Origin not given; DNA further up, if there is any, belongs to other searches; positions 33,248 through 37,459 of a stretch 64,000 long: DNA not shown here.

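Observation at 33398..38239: TolB-like propeller gene translationally coupled to a giant T9SS cargo with an apparently active peptidoglycan amidase domain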

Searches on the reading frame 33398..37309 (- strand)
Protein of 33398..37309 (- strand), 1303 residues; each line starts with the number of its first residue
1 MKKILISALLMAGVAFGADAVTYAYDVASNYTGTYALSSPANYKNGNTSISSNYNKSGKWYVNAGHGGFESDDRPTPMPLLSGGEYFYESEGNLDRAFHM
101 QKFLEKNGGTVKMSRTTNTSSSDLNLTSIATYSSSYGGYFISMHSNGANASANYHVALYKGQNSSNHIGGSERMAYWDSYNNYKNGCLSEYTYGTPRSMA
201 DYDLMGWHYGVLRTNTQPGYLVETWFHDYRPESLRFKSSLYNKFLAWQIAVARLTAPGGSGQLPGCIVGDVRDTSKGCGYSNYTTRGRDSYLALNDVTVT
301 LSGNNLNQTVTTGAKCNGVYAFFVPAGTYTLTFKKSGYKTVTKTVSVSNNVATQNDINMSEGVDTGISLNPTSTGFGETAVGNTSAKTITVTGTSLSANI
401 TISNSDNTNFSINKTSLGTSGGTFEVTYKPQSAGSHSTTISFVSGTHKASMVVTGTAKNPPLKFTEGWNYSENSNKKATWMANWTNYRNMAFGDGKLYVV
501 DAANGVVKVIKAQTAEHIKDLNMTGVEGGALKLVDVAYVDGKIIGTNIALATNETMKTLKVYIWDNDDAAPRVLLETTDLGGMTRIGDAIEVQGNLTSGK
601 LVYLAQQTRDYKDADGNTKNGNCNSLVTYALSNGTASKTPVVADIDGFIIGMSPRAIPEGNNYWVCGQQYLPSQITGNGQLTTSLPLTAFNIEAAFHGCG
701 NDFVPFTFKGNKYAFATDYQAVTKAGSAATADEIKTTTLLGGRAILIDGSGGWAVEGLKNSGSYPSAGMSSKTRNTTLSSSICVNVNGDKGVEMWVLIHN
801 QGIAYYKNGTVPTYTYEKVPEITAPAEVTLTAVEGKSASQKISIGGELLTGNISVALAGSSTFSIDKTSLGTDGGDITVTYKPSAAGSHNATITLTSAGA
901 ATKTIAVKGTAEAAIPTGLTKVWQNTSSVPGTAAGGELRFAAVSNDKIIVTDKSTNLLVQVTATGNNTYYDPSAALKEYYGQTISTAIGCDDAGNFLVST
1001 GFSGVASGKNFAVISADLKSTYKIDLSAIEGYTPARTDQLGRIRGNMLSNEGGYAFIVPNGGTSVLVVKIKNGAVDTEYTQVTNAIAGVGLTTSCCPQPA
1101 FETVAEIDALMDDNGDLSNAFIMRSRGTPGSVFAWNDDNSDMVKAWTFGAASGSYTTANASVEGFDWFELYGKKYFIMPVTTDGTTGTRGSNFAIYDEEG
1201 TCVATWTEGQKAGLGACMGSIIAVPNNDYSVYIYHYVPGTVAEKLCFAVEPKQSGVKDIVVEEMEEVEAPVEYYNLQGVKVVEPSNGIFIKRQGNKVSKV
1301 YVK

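Call 3: search_protein_families(library=pfam, proteins=[window:33398-37309:-], max_evalue=1)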
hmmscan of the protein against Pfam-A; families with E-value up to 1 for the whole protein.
window:33398-37309:- (1303 aa): 13 families
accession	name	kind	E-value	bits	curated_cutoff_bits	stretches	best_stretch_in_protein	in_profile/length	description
PF01520.23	Amidase_3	-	9.8e-09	35.9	27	1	62-251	3-170/174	N-acetylmuramoyl-L-alanine amidase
PF13620.12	CarboxypepD_reg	-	6.6e-08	33.2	32.3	1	295-359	15-81/82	Carboxypeptidase regulatory-like domain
PF00630.25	Filamin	-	2.8e-06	28.5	26.9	1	393-443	39-83/93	Filamin/ABP280 repeat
PF15780.11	ASH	-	1.4e-05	25.6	27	1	373-448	13-95/98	Abnormal spindle-like microcephaly-assoc'd, ASPM-SPD-2-Hydin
PF13715.12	CarbopepD_reg_2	-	1.5e-05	25.4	32.2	1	294-361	14-78/88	CarboxypepD_reg-like domain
PF08308.17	PEGA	-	0.00019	21.7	20.8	1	324-358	32-66/71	PEGA domain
PF22066.2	Cep192_D8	-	0.00033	21.3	33.5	0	366-448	5-90/101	Cep192 domain 8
PF22544.2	HYDIN_VesB_CFA65-like_Ig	-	0.001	19.7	25.5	1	367-446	3-88/100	HYDIN/CFA65/VesB-like, Ig-like domain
PF22073.2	Cep192_D4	-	0.0013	19.3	35.5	1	367-445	4-95/112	Cep192 domain 4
PF17210.9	SdrD_B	-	0.0056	17.3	29.7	1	294-370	24-100/112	SdrD B-like domain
PF03478.24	Beta-prop_KIB1-4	-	0.031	14.3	27.4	1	466-582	102-203/242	KIB1-4 beta-propeller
PF25020.1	TTR_TEN1-4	-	0.06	13.7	27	1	297-354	24-81/86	Teneurin TTR-like domain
PF01436.27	NHL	-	0.74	10.4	20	0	941-961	8-27/28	NHL repeat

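Call 4: search_protein_families(library=ncbifam, proteins=[window:33398-37309:-], max_evalue=1)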
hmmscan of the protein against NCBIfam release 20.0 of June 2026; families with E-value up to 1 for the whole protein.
window:33398-37309:- (1303 aa): 2 families
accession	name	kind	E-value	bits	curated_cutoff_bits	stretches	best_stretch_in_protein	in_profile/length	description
NF012200.0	choice_anch_D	domain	7.9e-06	26.4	45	2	364-446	14-105/108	choice-of-anchor D domain-containing protein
TIGR02883.1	spore_cwlD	equivalog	0.053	13.6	221.55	1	62-250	5-183/189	N-acetylmuramoyl-L-alanine amidase CwlD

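Call 7: find_homologous_proteins(query=window:33398-37309:-)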
Query window:33398-37309:- (1303 aa): 316 proteins with E <= 0.001 among 8000 candidates; the best 120 are listed.
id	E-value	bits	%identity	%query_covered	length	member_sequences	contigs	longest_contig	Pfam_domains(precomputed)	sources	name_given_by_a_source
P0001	0.0e+0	2742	93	100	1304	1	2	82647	PF15780.12,PF01520.24,PF13620.13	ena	-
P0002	0.0e+0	2737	92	100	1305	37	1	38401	PF13715.13,PF15780.12,PF01520.24,PF13620.13,PF00630.26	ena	-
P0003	0.0e+0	2717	92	100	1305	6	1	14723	PF01520.24,PF13620.13,PF00630.26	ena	-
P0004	0.0e+0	2654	91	99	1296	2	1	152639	PF13715.13,PF15780.12,PF22066.3,PF01520.24,PF13620.13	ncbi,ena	-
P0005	0.0e+0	2648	90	99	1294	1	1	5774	PF15780.12,PF22066.3,PF01520.24,PF13620.13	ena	-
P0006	0.0e+0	2637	89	100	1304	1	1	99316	PF13715.13,PF15780.12,PF22066.3,PF01520.24,PF13620.13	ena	-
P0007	0.0e+0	2603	88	100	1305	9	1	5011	PF13715.13,PF15780.12,PF22066.3,PF01520.24,PF13620.13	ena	-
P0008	0.0e+0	2565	88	100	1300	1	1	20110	PF15780.12,PF01520.24,PF13620.13,PF00630.26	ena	-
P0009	0.0e+0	2514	86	99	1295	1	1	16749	PF15780.12,PF01520.24,PF13620.13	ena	-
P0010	0.0e+0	2491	85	100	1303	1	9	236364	PF15780.12,PF01520.24,PF13620.13,PF00630.26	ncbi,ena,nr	ncbi:MAG: N-acetylmuramoyl-L-alanine amidase [Muribaculaceae bacterium]|nr:N-acetylmuramoyl-L-alanin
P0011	0.0e+0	2486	85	100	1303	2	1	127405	PF15780.12,PF01520.24,PF13620.13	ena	-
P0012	0.0e+0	2473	84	100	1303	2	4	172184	PF15780.12,PF01520.24,PF13620.13,PF00630.26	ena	-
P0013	0.0e+0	2472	84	100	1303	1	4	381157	PF01520.24,PF13620.13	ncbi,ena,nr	ncbi:MAG: N-acetylmuramoyl-L-alanine amidase [Muribaculaceae bacterium]|nr:N-acetylmuramoyl-L-alanin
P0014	0.0e+0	2469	84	100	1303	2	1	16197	PF08308.18,PF01520.24,PF13620.13,PF00630.26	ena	-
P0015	0.0e+0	2466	83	100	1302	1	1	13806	PF08308.18,PF01520.24,PF13620.13,PF22544.3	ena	-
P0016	0.0e+0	2466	84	100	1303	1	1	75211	PF08308.18,PF01520.24,PF13620.13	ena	-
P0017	0.0e+0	2456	83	100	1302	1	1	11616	PF08308.18,PF01520.24,PF13620.13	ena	-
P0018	0.0e+0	2454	83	100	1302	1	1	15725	PF08308.18,PF01520.24,PF13620.13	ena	-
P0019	0.0e+0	2448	83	100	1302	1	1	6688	PF08308.18,PF01520.24,PF13620.13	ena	-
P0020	0.0e+0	2443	83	100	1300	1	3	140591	PF15780.12,PF01520.24,PF13620.13,PF00630.26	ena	-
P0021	0.0e+0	2436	83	100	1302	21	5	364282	PF15780.12,PF01520.24,PF13620.13,PF00630.26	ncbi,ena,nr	ncbi:MAG: N-acetylmuramoyl-L-alanine amidase [Muribaculaceae bacterium]|nr:N-acetylmuramoyl-L-alanin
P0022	0.0e+0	2429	83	99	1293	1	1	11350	PF08308.18,PF01520.24,PF13620.13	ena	-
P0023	0.0e+0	2421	82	99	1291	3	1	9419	PF08308.18,PF01520.24,PF13620.13,PF22544.3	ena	-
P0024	0.0e+0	2412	82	100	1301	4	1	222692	PF13715.13,PF08308.18,PF01520.24,PF13620.13,PF00630.26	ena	-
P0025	0.0e+0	2408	82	100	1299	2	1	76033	PF13715.13,PF15780.12,PF01520.24,PF13620.13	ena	-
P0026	0.0e+0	2384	80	100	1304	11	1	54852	PF01520.24,PF13620.13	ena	-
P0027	0.0e+0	2382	81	100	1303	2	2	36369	PF08308.18,PF01520.24,PF13620.13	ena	-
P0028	0.0e+0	2371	81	100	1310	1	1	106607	PF13715.13,PF01520.24,PF13620.13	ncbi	-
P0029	0.0e+0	2308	78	100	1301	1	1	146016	PF08308.18,PF01520.24,PF13620.13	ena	-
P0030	0.0e+0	2301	78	100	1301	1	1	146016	PF08308.18,PF01520.24,PF13620.13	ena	-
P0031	0.0e+0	2299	78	100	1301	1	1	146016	PF08308.18,PF01520.24,PF13620.13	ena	-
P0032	0.0e+0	2281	77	100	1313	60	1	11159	PF01520.24,PF13620.13,PF00630.26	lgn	-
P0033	0.0e+0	2070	72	100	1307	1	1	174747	PF22073.3,PF15780.12,PF01520.24,PF13620.13,PF00630.26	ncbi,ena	-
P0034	0.0e+0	1988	70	97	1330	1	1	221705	PF15780.12,PF01520.24,PF13620.13,PF22544.3,PF00630.26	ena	-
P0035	0.0e+0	1788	63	100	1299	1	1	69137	PF08308.18,PF01520.24,PF13620.13,PF00630.26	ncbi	-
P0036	0.0e+0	1769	80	76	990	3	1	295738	PF08308.18,PF01520.24,PF13620.13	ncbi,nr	ncbi:MAG: PEGA domain-containing protein, partial [Bacteroidales bacterium]|nr:PEGA domain-containin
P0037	0.0e+0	1768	83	70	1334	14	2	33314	PF15780.12,PF01520.24,PF13620.13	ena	-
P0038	0.0e+0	1750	63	100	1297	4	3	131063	PF08308.18,PF01520.24,PF13620.13,PF00630.26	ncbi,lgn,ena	-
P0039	0.0e+0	1724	81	70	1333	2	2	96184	PF22073.3,PF15780.12,PF01520.24,PF13620.13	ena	-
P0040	0.0e+0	1722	80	71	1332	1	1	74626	PF22073.3,PF15780.12,PF01520.24,PF13620.13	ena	-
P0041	0.0e+0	1722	80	71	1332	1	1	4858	PF22073.3,PF15780.12,PF01520.24,PF13620.13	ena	-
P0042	0.0e+0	1719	80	71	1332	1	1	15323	PF22073.3,PF15780.12,PF01520.24,PF13620.13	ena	-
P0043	0.0e+0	1718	80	71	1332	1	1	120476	PF22073.3,PF15780.12,PF01520.24,PF13620.13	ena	-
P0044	0.0e+0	1693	65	98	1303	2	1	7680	PF22073.3,PF01520.24,PF13620.13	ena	-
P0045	0.0e+0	1677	68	63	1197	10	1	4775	PF13715.13,PF01520.24,PF13620.13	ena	-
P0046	0.0e+0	1613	62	96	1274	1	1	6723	PF13620.13,PF22544.3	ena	-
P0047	0.0e+0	1595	72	71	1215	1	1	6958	PF13715.13,PF03478.25,PF01520.24,PF13620.13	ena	-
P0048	0.0e+0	1587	67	63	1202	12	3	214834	PF13715.13,PF01520.24,PF13620.13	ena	-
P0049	0.0e+0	1562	66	63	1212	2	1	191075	PF13715.13,PF01520.24,PF13620.13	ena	-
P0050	0.0e+0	1533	72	70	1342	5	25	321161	PF22073.3,PF01520.24,PF13620.13,PF22544.3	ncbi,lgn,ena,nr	ncbi:MAG: N-acetylmuramoyl-L-alanine amidase [Muribaculaceae bacterium]|nr:N-acetylmuramoyl-L-alanin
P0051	0.0e+0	1517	61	96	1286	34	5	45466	PF22073.3,PF15780.12,PF01520.24,PF13620.13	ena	-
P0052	0.0e+0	1508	70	75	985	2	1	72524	PF22073.3,PF15780.12,PF22066.3,PF01520.24,PF13620.13,PF22544.3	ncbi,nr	ncbi:MAG: N-acetylmuramoyl-L-alanine amidase, partial [Muribaculaceae bacterium]|nr:N-acetylmuramoyl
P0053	0.0e+0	1502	70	71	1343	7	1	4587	PF01520.24,PF13620.13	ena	-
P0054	0.0e+0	1462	82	62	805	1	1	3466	PF13715.13,PF01520.24,PF13620.13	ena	-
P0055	0.0e+0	1431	56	94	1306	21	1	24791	PF13620.13,PF22544.3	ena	-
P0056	0.0e+0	1430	56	94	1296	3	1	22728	PF15780.12,PF13620.13,PF22544.3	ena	-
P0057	0.0e+0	1425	56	94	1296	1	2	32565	PF13620.13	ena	-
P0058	0.0e+0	1420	56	94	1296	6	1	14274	PF13620.13,PF22544.3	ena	-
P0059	0.0e+0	1401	55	96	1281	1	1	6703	PF15780.12,PF13620.13,PF22544.3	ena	-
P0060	0.0e+0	1381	55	92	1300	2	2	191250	PF13620.13,PF22544.3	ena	-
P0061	0.0e+0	1379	56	92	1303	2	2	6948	PF13620.13,PF00630.26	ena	-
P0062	0.0e+0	1379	55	92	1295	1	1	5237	PF15780.12,PF13620.13,PF22544.3,PF00630.26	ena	-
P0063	0.0e+0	1379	54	96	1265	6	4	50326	PF15780.12,PF13620.13,PF22544.3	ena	-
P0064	0.0e+0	1372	54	96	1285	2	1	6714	PF13620.13,PF22544.3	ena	-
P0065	0.0e+0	1370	56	92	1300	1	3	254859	PF13620.13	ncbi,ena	-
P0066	0.0e+0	1368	54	96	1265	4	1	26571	PF13620.13,PF22544.3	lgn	-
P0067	0.0e+0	1362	53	96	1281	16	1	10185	PF15780.12,PF13620.13,PF22544.3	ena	-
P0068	0.0e+0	1361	55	92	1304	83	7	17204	PF13620.13,PF22544.3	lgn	-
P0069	0.0e+0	1358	55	92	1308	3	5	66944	PF15780.12,PF13620.13,PF22544.3,PF00630.26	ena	-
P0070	0.0e+0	1311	68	63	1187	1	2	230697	PF13715.13,PF01520.24,PF13620.13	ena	-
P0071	0.0e+0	1305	66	64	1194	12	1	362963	PF13715.13,PF01520.24,PF13620.13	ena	-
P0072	0.0e+0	1302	67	64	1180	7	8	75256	PF13715.13,PF01520.24,PF13620.13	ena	-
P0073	0.0e+0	1300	67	63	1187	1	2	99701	PF13715.13,PF01520.24,PF13620.13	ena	-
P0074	0.0e+0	1300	51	67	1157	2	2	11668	PF17802.8,PF01520.24,PF13620.13,PF17210.10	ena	-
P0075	0.0e+0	1298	67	63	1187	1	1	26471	PF13715.13,PF01520.24,PF13620.13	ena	-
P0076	0.0e+0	1279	66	64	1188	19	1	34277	PF13715.13,PF01520.24,PF13620.13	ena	-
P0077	0.0e+0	1276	52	93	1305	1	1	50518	PF15780.12,PF13620.13,PF22544.3,PF00630.26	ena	-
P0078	0.0e+0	1270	58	58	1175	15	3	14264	PF01520.24,PF13620.13,PF17210.10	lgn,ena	-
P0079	0.0e+0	1217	61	71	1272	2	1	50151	PF22073.3,PF01520.24,PF13620.13,PF17210.10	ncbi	-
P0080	0.0e+0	1203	59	73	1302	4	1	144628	PF01520.24,PF13620.13,PF22544.3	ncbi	-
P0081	0.0e+0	1137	57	70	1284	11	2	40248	PF22073.3,PF01520.24,PF13620.13,PF22904.4,PF17210.10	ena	-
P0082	0.0e+0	1125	56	67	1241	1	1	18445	PF08308.18,PF01520.24,PF13620.13,PF22904.4,PF17210.10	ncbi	-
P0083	0.0e+0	1101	49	93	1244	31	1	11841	PF13715.13,PF01520.24,PF13620.13,PF17210.10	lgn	-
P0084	0.0e+0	1093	49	93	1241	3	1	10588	PF01520.24,PF13620.13,PF22904.4,PF17210.10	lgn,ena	-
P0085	0.0e+0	1088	69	55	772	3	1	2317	PF22073.3,PF13620.13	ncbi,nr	ncbi:MAG: carboxypeptidase regulatory-like domain-containing protein, partial [Muribaculaceae bacter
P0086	0.0e+0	1053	55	66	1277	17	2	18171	PF22073.3,PF13715.13,PF15780.12,PF15416.13,PF08308.18,PF01520.24,PF13620.13,PF17210.10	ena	-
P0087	0.0e+0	1048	60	64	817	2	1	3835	PF01520.24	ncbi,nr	ncbi:MAG: N-acetylmuramoyl-L-alanine amidase, partial [Muribaculaceae bacterium]|nr:N-acetylmuramoyl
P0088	0.0e+0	1046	47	93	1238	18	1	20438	PF15780.12,PF01520.24,PF13620.13,PF22904.4,PF17210.10,PF00630.26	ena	-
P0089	0.0e+0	1038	67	50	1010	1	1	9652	PF13715.13,PF13620.13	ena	-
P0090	0.0e+0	1019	44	68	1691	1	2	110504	PF22073.3,PF01520.24,PF13620.13,PF17210.10,PF00630.26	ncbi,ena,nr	ncbi:MAG: N-acetylmuramoyl-L-alanine amidase [Muribaculaceae bacterium]|nr:N-acetylmuramoyl-L-alanin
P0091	0.0e+0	1017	55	64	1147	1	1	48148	PF01520.24,PF13620.13,PF17210.10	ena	-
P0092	0.0e+0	1014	38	10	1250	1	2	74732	PF01520.24,PF13620.13,PF22904.4,PF17210.10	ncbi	-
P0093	2.4e-297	1008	55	63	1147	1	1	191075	PF01520.24,PF13620.13,PF17210.10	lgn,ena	-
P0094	2.9e-297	1007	55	64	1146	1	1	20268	PF01520.24,PF13620.13,PF17210.10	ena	-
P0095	3.0e-297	1007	57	59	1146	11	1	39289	PF01520.24,PF13620.13,PF17210.10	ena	-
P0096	4.5e-297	1007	55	64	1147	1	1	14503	PF01520.24,PF13620.13,PF17210.10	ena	-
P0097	5.9e-297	1006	57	59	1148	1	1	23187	PF01520.24,PF13620.13,PF17210.10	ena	-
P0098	7.1e-297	1006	55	64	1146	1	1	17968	PF01520.24,PF13620.13,PF17210.10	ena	-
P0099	1.0e-296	1006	57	59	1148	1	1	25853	PF01520.24,PF13620.13,PF17210.10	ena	-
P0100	1.1e-296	1005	57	59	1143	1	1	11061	PF01520.24,PF13620.13,PF17210.10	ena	-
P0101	1.9e-296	1005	57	59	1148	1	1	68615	PF01520.24,PF13620.13,PF17210.10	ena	-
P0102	2.2e-296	1004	57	59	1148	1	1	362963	PF01520.24,PF13620.13,PF17210.10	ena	-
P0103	2.6e-296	1004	58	59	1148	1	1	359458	PF01520.24,PF13620.13,PF17210.10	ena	-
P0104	2.7e-296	1004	57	59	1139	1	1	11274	PF01520.24,PF13620.13,PF17210.10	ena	-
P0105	2.7e-296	1004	58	59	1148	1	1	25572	PF01520.24,PF13620.13,PF17210.10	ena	-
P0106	2.9e-296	1004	57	59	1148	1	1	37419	PF01520.24,PF13620.13,PF17210.10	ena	-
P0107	3.8e-296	1004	58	59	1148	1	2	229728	PF01520.24,PF13620.13,PF17210.10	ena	-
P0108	3.8e-296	1004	56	60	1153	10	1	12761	PF01520.24,PF13620.13,PF17210.10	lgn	-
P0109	4.1e-296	1004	57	59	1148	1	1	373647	PF01520.24,PF13620.13,PF17210.10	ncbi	-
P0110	4.1e-296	1004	57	59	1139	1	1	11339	PF01520.24,PF13620.13,PF17210.10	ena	-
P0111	4.4e-296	1003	57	59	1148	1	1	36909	PF01520.24,PF13620.13,PF17210.10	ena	-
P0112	4.5e-296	1003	57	59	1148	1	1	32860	PF01520.24,PF13620.13,PF17210.10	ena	-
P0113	5.8e-296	1003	57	59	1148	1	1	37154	PF01520.24,PF13620.13,PF17210.10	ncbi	-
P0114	5.9e-296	1003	57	59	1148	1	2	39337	PF01520.24,PF13620.13,PF17210.10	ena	-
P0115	6.3e-296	1003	57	59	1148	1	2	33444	PF01520.24,PF13620.13,PF17210.10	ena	-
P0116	7.4e-296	1003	57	59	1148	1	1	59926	PF01520.24,PF13620.13,PF17210.10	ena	-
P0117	9.5e-296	1002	57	59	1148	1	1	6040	PF01520.24,PF13620.13,PF17210.10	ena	-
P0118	1.1e-295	1002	57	59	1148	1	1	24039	PF01520.24,PF13620.13,PF17210.10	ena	-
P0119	1.2e-295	1002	57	59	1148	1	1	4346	PF01520.24,PF13620.13,PF17210.10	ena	-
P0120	1.3e-295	1002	57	59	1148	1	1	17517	PF01520.24,PF13620.13,PF17210.10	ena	-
